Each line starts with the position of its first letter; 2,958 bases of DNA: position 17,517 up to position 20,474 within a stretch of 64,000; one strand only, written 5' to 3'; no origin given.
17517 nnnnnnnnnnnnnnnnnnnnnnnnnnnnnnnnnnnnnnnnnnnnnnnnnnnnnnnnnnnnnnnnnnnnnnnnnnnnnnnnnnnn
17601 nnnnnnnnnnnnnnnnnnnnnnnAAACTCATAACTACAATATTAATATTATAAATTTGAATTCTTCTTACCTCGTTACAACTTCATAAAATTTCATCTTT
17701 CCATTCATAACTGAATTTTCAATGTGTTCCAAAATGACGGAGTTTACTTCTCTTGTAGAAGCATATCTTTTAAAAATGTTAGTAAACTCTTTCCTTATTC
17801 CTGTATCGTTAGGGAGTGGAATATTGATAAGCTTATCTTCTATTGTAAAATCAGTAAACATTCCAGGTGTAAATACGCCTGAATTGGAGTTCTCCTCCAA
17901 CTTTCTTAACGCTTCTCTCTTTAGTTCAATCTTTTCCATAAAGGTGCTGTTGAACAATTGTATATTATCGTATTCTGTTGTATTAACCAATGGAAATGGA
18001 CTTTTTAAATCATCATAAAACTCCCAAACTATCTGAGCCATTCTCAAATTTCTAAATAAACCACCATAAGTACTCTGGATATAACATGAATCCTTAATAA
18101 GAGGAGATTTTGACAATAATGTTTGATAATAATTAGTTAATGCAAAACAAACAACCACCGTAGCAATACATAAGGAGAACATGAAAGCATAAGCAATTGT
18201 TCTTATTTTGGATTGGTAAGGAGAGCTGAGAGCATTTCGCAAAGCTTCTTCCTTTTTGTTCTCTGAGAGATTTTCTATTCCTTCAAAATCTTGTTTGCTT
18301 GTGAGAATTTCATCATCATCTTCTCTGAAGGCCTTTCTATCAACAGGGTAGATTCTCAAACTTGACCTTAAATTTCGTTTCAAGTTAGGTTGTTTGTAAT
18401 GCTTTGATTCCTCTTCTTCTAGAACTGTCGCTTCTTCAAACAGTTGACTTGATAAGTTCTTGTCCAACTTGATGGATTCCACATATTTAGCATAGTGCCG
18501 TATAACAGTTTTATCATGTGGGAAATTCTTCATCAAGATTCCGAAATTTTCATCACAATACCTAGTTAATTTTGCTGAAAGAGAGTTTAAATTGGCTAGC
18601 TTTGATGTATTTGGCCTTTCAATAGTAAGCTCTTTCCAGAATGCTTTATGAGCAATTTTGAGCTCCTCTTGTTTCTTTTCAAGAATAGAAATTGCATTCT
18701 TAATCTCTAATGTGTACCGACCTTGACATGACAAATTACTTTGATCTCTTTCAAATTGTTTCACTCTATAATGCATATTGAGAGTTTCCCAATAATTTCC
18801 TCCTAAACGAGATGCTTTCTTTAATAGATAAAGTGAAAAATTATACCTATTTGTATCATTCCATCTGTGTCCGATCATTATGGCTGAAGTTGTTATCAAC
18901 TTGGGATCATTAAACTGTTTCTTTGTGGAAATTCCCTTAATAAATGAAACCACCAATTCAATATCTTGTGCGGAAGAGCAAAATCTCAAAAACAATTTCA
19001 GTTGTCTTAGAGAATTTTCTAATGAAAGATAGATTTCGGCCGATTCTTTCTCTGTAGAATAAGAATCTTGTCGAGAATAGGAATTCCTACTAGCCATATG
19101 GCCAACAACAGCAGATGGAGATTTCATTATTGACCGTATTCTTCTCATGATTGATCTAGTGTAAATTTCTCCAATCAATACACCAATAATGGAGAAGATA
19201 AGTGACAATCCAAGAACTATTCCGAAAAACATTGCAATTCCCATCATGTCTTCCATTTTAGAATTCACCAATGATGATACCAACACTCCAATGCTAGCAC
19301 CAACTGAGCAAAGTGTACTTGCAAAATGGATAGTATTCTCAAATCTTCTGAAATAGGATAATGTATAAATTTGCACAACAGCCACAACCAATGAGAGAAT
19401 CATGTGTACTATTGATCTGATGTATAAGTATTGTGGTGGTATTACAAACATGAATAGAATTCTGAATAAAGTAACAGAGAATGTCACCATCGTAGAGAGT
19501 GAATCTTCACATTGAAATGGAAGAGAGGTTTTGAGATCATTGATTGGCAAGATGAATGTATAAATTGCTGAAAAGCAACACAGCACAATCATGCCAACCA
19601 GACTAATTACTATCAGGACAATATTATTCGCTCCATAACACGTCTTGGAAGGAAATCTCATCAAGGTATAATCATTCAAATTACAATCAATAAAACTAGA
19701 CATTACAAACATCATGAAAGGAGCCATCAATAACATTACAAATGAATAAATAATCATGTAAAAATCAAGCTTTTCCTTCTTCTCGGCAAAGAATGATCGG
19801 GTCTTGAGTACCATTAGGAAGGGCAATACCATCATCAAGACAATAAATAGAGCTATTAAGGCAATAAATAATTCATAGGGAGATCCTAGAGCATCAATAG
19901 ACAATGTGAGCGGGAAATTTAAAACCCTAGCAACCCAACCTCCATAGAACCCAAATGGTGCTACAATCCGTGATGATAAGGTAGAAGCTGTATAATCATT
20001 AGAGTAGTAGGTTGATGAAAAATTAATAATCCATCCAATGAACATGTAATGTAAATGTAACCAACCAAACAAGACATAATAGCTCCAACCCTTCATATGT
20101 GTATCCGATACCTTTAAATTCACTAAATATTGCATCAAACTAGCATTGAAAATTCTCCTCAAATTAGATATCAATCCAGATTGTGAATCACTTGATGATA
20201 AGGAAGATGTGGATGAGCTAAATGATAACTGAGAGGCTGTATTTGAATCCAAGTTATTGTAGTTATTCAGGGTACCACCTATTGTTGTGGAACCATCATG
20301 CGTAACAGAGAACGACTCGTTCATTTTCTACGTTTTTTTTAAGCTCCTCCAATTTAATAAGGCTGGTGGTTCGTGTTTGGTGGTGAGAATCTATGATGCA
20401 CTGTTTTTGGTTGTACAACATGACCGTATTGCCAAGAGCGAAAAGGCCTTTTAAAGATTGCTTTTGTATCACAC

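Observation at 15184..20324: A 1654-aa multi-TM / PAS / class III cyclase encoded as one 5-exon gene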

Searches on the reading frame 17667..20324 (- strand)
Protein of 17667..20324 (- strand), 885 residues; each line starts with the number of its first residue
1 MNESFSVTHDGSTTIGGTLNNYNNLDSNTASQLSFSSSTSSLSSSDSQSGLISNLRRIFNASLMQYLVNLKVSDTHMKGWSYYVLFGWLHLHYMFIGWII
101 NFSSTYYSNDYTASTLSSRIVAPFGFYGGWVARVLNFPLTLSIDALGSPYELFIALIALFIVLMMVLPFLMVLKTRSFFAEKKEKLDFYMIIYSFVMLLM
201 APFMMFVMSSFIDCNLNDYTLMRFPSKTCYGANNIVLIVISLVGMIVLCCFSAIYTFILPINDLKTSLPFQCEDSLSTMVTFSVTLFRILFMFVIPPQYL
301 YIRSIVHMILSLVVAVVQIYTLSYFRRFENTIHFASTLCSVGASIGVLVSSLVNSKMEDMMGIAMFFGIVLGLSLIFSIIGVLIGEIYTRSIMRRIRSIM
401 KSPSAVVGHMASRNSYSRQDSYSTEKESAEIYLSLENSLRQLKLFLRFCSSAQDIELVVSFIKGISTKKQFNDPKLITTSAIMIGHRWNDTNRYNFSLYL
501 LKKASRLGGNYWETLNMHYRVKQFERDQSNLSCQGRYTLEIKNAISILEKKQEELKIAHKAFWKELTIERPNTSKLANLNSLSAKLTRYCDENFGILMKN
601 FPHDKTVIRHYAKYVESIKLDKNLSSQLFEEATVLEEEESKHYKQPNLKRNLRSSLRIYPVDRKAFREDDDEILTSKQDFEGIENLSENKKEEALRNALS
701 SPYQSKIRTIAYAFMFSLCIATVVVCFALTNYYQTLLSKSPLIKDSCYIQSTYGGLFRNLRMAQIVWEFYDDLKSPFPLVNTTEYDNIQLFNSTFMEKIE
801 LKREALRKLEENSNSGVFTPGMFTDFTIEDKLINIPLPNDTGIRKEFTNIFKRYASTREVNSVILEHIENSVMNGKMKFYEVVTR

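Call 24: find_homologous_proteins(query=window:17673-20159:-, max_evalue=0.001)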
Query window:17673-20159:- (829 aa): 2 proteins with E <= 0.001 among 8000 candidates.
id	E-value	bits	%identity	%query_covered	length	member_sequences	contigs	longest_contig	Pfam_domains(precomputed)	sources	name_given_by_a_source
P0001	0.0e+0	1248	98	70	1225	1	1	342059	PF13426.14,PF00211.26,PF00989.32,PF25474.2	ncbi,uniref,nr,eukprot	ncbi:predicted protein [Naegleria gruberi]|uniref:Predicted protein n=1 Tax=Naegleria gruberi TaxID=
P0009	0.0e+0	1019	99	57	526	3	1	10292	-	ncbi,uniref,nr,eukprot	ncbi:predicted protein [Naegleria gruberi]|uniref:Predicted protein n=1 Tax=Naegleria gruberi TaxID=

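Call 26: search_protein_representatives(protein=window:17673-20159:-)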
Query: 829 residues. Proteins with E-value up to 0.001 (for the whole library): 90; up to 1e-10: 67; up to 1e-30: 36. The best 90 are listed.
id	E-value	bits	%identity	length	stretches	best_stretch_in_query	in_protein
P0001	0.0e+00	1247.6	98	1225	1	253-829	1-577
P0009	0.0e+00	1018.5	99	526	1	1-470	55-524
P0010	3.6e-119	415.8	35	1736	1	22-813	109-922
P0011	2.7e-96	340.1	32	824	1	5-728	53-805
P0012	1.5e-90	321.2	31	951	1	15-810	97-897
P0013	6.7e-88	312.4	30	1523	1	4-806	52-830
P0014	9.0e-84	298.7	30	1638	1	68-814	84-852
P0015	3.8e-77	276.8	38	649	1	46-551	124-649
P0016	1.9e-70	254.6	30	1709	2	10-605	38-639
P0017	3.6e-67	243.8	33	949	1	22-781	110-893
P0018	1.4e-64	235.3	31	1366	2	68-596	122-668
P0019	5.4e-60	220.1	28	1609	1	69-795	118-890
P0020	4.7e-59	217.0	30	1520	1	164-811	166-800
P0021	6.1e-58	213.3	29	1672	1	68-709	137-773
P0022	5.4e-57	210.1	35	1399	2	446-809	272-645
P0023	3.7e-56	207.4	28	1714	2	165-812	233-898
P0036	2.7e-39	151.6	27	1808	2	69-590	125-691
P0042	1.7e-32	129.1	25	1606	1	7-735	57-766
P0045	1.2e-29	119.7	27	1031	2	225-675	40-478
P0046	2.4e-29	118.7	28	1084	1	68-457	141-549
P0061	9.9e-17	77.0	26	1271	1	69-652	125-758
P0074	3.2e-11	58.8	24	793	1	219-679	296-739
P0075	2.7e-10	55.7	22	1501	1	94-596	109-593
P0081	3.8e-07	45.3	23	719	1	98-591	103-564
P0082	5.9e-07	44.7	25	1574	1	93-674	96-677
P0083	2.1e-06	42.9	29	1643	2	463-590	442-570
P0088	2.7e-05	39.2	26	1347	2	143-318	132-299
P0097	4.7e-04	35.1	28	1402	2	230-339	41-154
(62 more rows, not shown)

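Call 30: list_cluster_members(proteins=[P0010, P0013, P0014, P0016, P0019, P0023, P0036, P0042, P0082, P0097])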
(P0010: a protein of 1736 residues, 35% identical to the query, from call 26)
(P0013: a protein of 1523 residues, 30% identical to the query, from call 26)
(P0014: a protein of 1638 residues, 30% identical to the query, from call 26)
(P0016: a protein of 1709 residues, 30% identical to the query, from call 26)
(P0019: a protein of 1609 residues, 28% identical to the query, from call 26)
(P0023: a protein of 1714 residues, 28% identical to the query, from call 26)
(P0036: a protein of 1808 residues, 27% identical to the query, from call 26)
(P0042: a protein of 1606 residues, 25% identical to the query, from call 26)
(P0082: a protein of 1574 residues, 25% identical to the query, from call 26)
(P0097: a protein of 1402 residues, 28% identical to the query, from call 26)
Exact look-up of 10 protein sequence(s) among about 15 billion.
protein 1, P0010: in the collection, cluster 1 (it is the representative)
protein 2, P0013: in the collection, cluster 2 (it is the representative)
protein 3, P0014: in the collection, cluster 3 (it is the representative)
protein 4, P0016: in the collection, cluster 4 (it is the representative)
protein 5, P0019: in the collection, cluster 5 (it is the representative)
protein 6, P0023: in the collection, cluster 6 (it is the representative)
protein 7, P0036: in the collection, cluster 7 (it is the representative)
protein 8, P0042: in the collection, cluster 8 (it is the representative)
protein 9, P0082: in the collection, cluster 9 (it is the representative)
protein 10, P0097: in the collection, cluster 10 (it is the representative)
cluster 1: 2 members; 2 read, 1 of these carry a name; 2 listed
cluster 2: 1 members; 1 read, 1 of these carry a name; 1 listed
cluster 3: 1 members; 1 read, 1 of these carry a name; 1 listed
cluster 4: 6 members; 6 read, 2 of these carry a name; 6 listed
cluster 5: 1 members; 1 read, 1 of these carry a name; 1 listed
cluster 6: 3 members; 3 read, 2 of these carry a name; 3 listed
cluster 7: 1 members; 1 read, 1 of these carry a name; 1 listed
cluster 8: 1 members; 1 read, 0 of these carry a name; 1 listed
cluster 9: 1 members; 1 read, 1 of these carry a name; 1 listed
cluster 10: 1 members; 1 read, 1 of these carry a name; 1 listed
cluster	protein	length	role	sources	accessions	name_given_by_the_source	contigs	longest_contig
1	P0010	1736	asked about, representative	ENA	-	-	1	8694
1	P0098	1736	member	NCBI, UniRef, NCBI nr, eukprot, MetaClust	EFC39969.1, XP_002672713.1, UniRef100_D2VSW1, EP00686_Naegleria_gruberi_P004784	predicted protein [Naegleria gruberi] | Predicted protein n=1 Tax=Naegleria gruberi TaxID=5762 RepID=D2VSW1_NAEGR | uncharacterized protein NAEGRDRAFT_72081 [Naegleria gruberi]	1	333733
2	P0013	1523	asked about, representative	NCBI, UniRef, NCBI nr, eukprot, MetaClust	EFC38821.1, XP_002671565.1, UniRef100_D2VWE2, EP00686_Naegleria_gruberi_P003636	predicted protein [Naegleria gruberi] | Predicted protein n=1 Tax=Naegleria gruberi TaxID=5762 RepID=D2VWE2_NAEGR | uncharacterized protein NAEGRDRAFT_73350 [Naegleria gruberi]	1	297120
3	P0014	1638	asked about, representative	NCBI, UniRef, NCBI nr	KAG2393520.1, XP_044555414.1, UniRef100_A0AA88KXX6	hypothetical protein C9374_007051 [Naegleria lovaniensis] | Adenylate and Guanylate cyclase catalytic domain containing protein n=1 Tax=Naegleria ... | uncharacterized protein C9374_007051 [Naegleria lovaniensis]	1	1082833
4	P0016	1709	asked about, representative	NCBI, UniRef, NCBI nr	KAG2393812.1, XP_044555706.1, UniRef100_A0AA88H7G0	hypothetical protein C9374_003576 [Naegleria lovaniensis] | Adenylate and Guanylate cyclase catalytic domain containing protein n=1 Tax=Naegleria ... | uncharacterized protein C9374_003576 [Naegleria lovaniensis]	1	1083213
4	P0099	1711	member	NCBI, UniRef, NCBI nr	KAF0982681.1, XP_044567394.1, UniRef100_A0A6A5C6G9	hypothetical protein FDP41_011611 [Naegleria fowleri] | Guanylate cyclase domain-containing protein n=1 Tax=Naegleria fowleri TaxID=5763 ... | uncharacterized protein FDP41_011611 [Naegleria fowleri]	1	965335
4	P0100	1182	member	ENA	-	-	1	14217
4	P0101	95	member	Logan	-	-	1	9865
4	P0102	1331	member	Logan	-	-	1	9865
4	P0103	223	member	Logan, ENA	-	-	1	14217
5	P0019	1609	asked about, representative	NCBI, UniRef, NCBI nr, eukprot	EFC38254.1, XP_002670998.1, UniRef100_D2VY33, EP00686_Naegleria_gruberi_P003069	predicted protein [Naegleria gruberi] | Predicted protein n=1 Tax=Naegleria gruberi TaxID=5762 RepID=D2VY33_NAEGR | uncharacterized protein NAEGRDRAFT_81665 [Naegleria gruberi]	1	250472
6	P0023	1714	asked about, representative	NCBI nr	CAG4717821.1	unnamed protein product [Naegleria fowleri]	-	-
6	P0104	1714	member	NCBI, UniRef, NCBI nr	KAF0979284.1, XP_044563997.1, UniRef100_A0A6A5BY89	hypothetical protein FDP41_001627 [Naegleria fowleri] | Adenylate and Guanylate cyclase catalytic domain containing protein n=1 Tax=Naegleria ... | uncharacterized protein FDP41_001627 [Naegleria fowleri]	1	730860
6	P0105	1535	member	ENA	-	-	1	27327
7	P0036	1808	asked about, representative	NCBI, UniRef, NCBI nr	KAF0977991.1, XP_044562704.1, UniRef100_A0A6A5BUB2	hypothetical protein FDP41_003313 [Naegleria fowleri] | Guanylate cyclase domain-containing protein n=1 Tax=Naegleria fowleri TaxID=5763 ... | uncharacterized protein FDP41_003313 [Naegleria fowleri]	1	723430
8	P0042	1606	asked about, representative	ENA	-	-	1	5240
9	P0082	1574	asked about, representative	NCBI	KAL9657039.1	hypothetical protein ABK040_014587 [Willaertia magna]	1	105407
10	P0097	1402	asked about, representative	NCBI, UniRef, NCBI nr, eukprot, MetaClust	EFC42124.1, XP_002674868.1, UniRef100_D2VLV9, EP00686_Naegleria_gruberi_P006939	predicted protein [Naegleria gruberi] | Predicted protein n=1 Tax=Naegleria gruberi TaxID=5762 RepID=D2VLV9_NAEGR | uncharacterized protein NAEGRDRAFT_69917 [Naegleria gruberi]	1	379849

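Call 36: find_homologous_proteins(query=A1, max_evalue=0.001)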
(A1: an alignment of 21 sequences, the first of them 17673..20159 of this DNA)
Query A1 (21 sequences) (829 aa, profile of the alignment): 3 proteins with E <= 0.001 among 8000 candidates.
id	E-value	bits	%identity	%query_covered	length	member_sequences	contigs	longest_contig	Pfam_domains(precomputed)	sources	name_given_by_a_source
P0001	6.8e-150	519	98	70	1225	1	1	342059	PF13426.14,PF00211.26,PF00989.32,PF25474.2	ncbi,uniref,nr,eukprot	ncbi:predicted protein [Naegleria gruberi]|uniref:Predicted protein n=1 Tax=Naegleria gruberi TaxID=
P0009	7.1e-147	509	99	57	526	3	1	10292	-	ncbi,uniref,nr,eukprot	ncbi:predicted protein [Naegleria gruberi]|uniref:Predicted protein n=1 Tax=Naegleria gruberi TaxID=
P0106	3.5e-11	60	30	7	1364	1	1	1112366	PF25474.2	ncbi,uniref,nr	ncbi:hypothetical protein SmJEL517_g01314 [Synchytrium microbalum]|uniref:TmcB/TmcC TPR repeats doma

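Call 52: predict_structure(alignment_id=A2)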
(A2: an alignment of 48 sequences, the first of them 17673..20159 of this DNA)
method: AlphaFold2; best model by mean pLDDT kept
length: 829 residues; sequences in the alignment: 48
mean_pLDDT: 84.7   pTM: 0.68
mean pLDDT of the five models: 84.7, 82.9, 82.7, 82.3, 81.7
residues with pLDDT >= 90: 455; 70-90: 252; 50-70: 65; < 50: 57
segments of 3 or more residues with pLDDT < 50: 350-360, 596-600, 602-630, 822-829
pLDDT, mean of each block of 10 residues (from residue 1): 79 83 90 97 88 55 63 89 91 92 96 90 76 93 97 93 88 93 95 95 91 92 93 93 91 96 94 96 97 93 88 94 98 96 78 47 72 91 95 91 94 94 96 92 96 90 92 80 82 93 95 95 96 95 90 96 95 96 80 50 45 42 41 70 68 82 86 78 68 81 86 78 64 85 92 91 87 90 75 86 92 79 40
secondary structure, 60 per line:
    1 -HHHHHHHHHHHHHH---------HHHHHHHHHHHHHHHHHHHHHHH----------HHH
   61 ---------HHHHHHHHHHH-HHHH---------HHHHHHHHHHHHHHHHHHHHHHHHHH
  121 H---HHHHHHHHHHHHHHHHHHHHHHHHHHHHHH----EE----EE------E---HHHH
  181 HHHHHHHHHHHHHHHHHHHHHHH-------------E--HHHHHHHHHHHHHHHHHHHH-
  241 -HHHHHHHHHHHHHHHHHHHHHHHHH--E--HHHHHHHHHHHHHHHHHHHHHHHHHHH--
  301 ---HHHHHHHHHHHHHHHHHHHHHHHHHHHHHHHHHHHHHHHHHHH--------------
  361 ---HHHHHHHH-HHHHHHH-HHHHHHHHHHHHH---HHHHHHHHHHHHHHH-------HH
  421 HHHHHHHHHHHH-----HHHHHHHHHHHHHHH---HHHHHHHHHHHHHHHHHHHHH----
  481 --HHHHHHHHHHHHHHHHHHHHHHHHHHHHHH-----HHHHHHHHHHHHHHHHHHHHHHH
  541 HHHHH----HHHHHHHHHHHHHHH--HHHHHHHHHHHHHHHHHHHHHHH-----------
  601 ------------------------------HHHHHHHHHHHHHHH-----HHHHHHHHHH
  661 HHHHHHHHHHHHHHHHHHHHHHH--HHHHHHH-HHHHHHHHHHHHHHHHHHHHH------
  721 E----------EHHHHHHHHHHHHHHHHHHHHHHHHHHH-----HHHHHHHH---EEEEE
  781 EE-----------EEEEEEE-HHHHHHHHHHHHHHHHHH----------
elements in order (helices of 4 or more, strands of 3 or more residues): H2-15 H25-47 H70-80 H82-85 H95-121 H125-154 H177-203 H220-239 H242-266 H272-298 H304-346 H364-371 H373-379 H381-393 H397-411 H419-432 H438-452 H456-476 H483-512 H518-545 H550-564 H567-589 H631-645 H651-683 H686-692 H694-714 H733-759 H765-772 E776-782 E794-800 H802-819

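Call 63: fold_search(model_id=the predicted structure, library=pdb)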
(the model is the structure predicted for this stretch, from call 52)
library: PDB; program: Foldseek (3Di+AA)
matches with E <= 10: 292; with E <= 0.001: 0
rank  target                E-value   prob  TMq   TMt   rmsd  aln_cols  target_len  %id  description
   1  7rwb_A                3.2e-02  0.54  0.11  0.14  23.9       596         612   10  AP2 bound to the APA domain of SGIP in the presence of heparin (released 2022-03-30)
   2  7dkh_I                6.1e-02  0.47  0.11  0.11  33.6       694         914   12  Crystal structure of the Ctr9/Paf1/Cdc73/Rtf1 quaternary complex (released 2021-11-24)
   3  7dkh_A                9.1e-02  0.33  0.11  0.10  34.9       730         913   10  Crystal structure of the Ctr9/Paf1/Cdc73/Rtf1 quaternary complex (released 2021-11-24)
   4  9rtt_Q                9.8e-02  0.28  0.11  0.10  40.3       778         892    9  Activated Elongation Complex with IWS1 and ELOF1 (released 2025-09-03)
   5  8hmd_C                1.3e-01  0.13  0.09  0.06  33.0       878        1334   13  base module state 2 of Tetrahymena IFT-A (released 2023-06-14)
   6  7rwc_A                1.7e-01  0.25  0.11  0.13  24.6       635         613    9  AP2 bound to the APA domain of SGIP and heparin; partial signal subtraction and symmetry expansion (released 2022-03-30)
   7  8qcb_B                1.7e-01  0.12  0.08  0.10  28.7       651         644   11  CryoEM structure of a S. Cerevisiae Ski2387 complex in the open state (released 2023-11-08)
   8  2gw1_A                1.9e-01  0.33  0.09  0.14  25.7       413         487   14  Crystal Structure of the Yeast Tom70 (released 2006-06-27)
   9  9hny_F3               2.3e-01  0.21  0.09  0.09  19.5       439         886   10  Mitoribosomal small subunit in complex with Mettl15 and Mettl17 (released 2025-03-26)
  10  8a3t_F                3.3e-01  0.15  0.09  0.13  25.9       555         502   14  S. cerevisiae APC/C-Cdh1 complex (released 2022-08-31)
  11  4hoq                  3.5e-01  0.21  0.08  0.11  22.5       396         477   12  Crystal Structure of Full-Length Human IFIT5 (released 2013-01-23)
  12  7zbz_D                4.3e-01  0.09  0.11  0.09  28.7       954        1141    9  CAND1 delhairpin-SCF-SKP2 CAND1 partly engaged SCF partly rocked (released 2023-04-19)
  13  6qh6_A                4.5e-01  0.16  0.12  0.14  24.9       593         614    9  AP2 clathrin adaptor core with two cargo peptides in open+ conformation (released 2019-09-04)
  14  6zwo_B                4.7e-01  0.08  0.10  0.06  38.1       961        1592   12  cryo-EM structure of human mTOR complex 2, focused on one half (released 2020-11-18)
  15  9pkq_B                4.9e-01  0.28  0.11  0.17  24.0       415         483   13  Structure of the cytoplasmic domain of unliganded human Tom70, open and closed conformations (released 2026-03-18)
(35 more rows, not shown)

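Call 69: list_cluster_members(proteins=[P0061, P0088, P0074, P0081, P0075, P0083, P0006, P0002, P0045, P0046])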
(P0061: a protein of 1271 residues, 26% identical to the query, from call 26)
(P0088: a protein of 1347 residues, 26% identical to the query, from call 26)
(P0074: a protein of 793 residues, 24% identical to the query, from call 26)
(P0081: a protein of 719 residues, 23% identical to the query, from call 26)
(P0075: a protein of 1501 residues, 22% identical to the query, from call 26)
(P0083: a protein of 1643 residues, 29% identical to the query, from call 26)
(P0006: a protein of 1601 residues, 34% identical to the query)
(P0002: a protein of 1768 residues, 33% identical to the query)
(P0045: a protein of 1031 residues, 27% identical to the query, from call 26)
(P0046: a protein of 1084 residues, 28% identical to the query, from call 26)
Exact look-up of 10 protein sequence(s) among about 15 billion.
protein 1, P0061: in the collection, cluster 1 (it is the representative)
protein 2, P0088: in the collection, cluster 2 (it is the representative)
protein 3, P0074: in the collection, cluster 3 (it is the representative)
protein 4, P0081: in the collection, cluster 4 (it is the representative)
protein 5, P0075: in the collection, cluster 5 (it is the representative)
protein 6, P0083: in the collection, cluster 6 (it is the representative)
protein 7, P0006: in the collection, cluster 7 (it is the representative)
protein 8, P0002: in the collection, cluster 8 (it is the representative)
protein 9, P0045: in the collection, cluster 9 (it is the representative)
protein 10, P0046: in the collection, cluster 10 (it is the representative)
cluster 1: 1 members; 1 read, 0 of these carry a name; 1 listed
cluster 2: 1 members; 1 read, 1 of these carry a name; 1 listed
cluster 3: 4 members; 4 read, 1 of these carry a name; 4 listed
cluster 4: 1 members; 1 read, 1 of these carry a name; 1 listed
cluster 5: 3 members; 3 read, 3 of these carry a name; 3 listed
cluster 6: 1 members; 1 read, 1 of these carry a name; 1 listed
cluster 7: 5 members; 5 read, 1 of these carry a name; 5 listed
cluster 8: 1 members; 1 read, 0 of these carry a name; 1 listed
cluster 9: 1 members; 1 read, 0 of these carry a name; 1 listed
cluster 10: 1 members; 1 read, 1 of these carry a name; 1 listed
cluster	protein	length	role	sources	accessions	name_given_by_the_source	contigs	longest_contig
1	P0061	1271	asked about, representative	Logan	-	-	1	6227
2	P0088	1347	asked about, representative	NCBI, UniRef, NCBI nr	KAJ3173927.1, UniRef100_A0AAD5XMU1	hypothetical protein HDU87_007249 [Geranomyces variabilis] | TmcB/TmcC TPR repeats domain-containing protein n=1 Tax=Geranomyces variabilis ...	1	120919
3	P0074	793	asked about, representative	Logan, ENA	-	-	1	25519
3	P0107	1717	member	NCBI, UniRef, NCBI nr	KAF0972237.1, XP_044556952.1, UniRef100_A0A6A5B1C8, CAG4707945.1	hypothetical protein FDP41_009545 [Naegleria fowleri] | Guanylate cyclase domain-containing protein n=1 Tax=Naegleria fowleri TaxID=5763 ... | uncharacterized protein FDP41_009545 [Naegleria fowleri]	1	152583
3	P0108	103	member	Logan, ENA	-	-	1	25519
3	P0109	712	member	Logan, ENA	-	-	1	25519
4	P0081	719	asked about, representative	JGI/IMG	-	hypothetical protein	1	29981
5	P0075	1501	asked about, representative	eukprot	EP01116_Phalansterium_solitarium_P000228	TRINITY_DN10134_c0_g2_i1.p1 TRINITY_DN10134_c0_g2~~TRINITY_DN10134_c0_g2_i1.p1 ORF ...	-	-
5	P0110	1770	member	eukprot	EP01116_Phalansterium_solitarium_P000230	TRINITY_DN10134_c0_g2_i4.p1 TRINITY_DN10134_c0_g2~~TRINITY_DN10134_c0_g2_i4.p1 ORF ...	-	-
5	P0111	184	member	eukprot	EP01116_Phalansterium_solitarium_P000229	TRINITY_DN10134_c0_g2_i2.p1 TRINITY_DN10134_c0_g2~~TRINITY_DN10134_c0_g2_i2.p1 ORF ...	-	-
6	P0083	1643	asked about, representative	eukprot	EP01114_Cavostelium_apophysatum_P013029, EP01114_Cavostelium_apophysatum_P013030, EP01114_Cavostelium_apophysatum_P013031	TRINITY_DN3069_c0_g1_i1.p1 TRINITY_DN3069_c0_g1~~TRINITY_DN3069_c0_g1_i1.p1 ORF ...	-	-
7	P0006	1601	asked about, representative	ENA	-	-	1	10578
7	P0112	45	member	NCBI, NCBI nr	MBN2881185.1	DNA-directed RNA polymerase subunit P [Candidatus Woesearchaeota archaeon]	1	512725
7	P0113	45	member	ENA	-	-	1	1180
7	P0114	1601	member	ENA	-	-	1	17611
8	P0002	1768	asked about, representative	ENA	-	-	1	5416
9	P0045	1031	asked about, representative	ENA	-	-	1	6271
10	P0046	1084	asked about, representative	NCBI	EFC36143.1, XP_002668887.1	predicted protein, partial [Naegleria gruberi]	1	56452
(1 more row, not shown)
